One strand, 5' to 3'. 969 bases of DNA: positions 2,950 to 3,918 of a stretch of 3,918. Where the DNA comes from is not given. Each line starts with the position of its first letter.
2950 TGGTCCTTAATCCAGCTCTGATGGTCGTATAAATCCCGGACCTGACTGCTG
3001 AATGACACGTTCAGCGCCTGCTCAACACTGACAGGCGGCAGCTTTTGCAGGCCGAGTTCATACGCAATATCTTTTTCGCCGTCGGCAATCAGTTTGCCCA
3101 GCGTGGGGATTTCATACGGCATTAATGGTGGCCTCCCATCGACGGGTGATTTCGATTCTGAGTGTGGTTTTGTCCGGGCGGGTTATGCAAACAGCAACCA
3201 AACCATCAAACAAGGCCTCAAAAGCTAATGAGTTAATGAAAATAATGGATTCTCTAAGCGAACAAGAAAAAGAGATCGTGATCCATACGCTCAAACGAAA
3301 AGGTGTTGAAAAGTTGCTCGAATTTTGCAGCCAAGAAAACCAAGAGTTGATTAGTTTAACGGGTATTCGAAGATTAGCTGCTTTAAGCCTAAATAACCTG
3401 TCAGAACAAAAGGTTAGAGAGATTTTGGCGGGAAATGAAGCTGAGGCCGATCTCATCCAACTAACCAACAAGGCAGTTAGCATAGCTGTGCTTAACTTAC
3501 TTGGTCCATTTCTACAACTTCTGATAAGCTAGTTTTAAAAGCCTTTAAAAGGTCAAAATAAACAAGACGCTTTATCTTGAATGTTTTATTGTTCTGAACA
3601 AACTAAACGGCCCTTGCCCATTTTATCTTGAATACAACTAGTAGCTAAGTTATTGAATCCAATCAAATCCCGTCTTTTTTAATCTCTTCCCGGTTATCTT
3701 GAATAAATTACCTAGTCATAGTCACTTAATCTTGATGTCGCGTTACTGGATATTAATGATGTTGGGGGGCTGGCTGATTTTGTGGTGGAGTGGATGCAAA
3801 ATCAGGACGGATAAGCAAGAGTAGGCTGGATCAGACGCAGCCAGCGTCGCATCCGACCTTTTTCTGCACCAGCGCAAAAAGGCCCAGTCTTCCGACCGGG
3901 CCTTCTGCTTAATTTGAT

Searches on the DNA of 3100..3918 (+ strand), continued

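Call 54: search_dna_similar(query=L002:3900-4060:+, collection=ecoli_genomes, mode=near, max_rows=12, rows=spread)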
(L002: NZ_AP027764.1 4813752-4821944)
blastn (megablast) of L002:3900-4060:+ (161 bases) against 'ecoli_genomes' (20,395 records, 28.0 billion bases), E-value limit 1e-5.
Records with a match: 5426; places in all: 5430; records where one place covers at least 80% of the query: 5426.
Genomes with a match: 5426 of 5426; with a place that covers at least 80% of the query: 5426. Places per genome that has any: lowest 1, median 1, highest 3. On chromosomes: 5428 places; on plasmids: 2.
Best place of each record, by identity: >=99% 1150; 95-99% 4273; 90-95% 3.
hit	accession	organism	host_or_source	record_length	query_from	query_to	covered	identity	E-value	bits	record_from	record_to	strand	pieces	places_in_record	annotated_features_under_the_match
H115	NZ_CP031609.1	Escherichia coli strain N3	Homo sapiens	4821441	1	161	100%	100.0%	5e-78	298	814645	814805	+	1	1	mobB: molybdopterin-guanine dinucleotide biosynthesis protein MobB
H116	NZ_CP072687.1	Escherichia coli strain YP3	Canis lupus familiaris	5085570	1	161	100%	99.4%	2e-76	292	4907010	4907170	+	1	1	mobB: molybdopterin-guanine dinucleotide biosynthesis protein MobB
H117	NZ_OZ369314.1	Escherichia coli strain Esc6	not applicable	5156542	1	161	100%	99.4%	2e-76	292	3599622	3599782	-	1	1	mobB: molybdopterin-guanine dinucleotide biosynthesis protein MobB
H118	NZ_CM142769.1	Escherichia coli strain GPEC403-625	chicken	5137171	1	161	100%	98.8%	1e-74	287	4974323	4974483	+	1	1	mobB: molybdopterin-guanine dinucleotide biosynthesis protein MobB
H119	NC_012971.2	Escherichia coli BL21(DE3) strain BL21(DE3)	-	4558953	1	161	100%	98.1%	5e-73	281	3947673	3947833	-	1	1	mobB: molybdopterin-guanine dinucleotide biosynthesis protein MobB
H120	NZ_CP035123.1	Escherichia coli strain EC25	Homo sapiens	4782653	1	161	100%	98.1%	5e-73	281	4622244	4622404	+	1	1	mobB: molybdopterin-guanine dinucleotide biosynthesis protein MobB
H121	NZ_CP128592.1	Escherichia coli strain VG12A2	farm environment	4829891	1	161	100%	98.1%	5e-73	281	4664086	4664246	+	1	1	mobB: molybdopterin-guanine dinucleotide biosynthesis protein MobB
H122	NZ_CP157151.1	Escherichia coli strain UTAK-6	Bos taurus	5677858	1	161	100%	98.1%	5e-73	281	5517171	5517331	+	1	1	mobB: molybdopterin-guanine dinucleotide biosynthesis protein MobB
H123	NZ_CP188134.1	Escherichia coli strain TUM22765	Laboratory developed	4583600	1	161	100%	98.1%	5e-73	281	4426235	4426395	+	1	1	mobB: molybdopterin-guanine dinucleotide biosynthesis protein MobB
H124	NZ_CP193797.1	Escherichia coli strain GDG24A39-1PT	pet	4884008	1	161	100%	98.1%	5e-73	281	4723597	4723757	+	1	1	mobB: molybdopterin-guanine dinucleotide biosynthesis protein MobB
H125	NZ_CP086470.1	Escherichia coli strain Ec-050-T20-ESBL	Homo sapiens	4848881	1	161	100%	97.5%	2e-71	276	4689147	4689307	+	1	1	mobB: molybdopterin-guanine dinucleotide biosynthesis protein MobB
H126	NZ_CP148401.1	Escherichia coli strain Z1323CEC0019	Chicken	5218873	1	161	100%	91.9%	2e-53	217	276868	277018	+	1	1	mobB: molybdopterin-guanine dinucleotide biosynthesis protein MobB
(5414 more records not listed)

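Call 55: get_annotated_region(hit=H119, flank=100)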
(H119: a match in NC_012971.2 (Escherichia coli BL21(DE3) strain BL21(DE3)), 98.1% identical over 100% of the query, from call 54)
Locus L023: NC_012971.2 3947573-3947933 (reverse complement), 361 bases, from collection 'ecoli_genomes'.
description: Escherichia coli BL21(DE3), complete sequence
organism: Escherichia coli BL21(DE3) strain BL21(DE3) (NCBI taxid 469008)
replicon: chromosome; assembly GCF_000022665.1
host: -; source: -; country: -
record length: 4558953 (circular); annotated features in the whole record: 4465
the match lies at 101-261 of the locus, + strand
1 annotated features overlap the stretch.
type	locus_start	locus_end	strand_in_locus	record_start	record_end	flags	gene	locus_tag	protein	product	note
CDS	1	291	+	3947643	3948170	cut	mobB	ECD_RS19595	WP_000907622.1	molybdopterin-guanine dinucleotide biosynthesis protein MobB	-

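Call 56: get_annotated_region(hit=H125, flank=100)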
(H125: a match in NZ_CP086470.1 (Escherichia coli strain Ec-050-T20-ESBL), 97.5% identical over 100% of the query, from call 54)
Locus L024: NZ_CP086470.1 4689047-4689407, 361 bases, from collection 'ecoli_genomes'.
description: Escherichia coli strain Ec-050-T20-ESBL chromosome, complete genome
organism: Escherichia coli strain Ec-050-T20-ESBL (NCBI taxid 562)
replicon: chromosome; assembly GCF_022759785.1
host: Homo sapiens; source: stool; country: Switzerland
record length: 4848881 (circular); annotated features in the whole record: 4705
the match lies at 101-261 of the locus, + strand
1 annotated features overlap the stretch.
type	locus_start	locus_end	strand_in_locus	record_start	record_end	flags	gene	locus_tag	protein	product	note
CDS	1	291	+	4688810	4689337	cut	mobB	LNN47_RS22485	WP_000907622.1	molybdopterin-guanine dinucleotide biosynthesis protein MobB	-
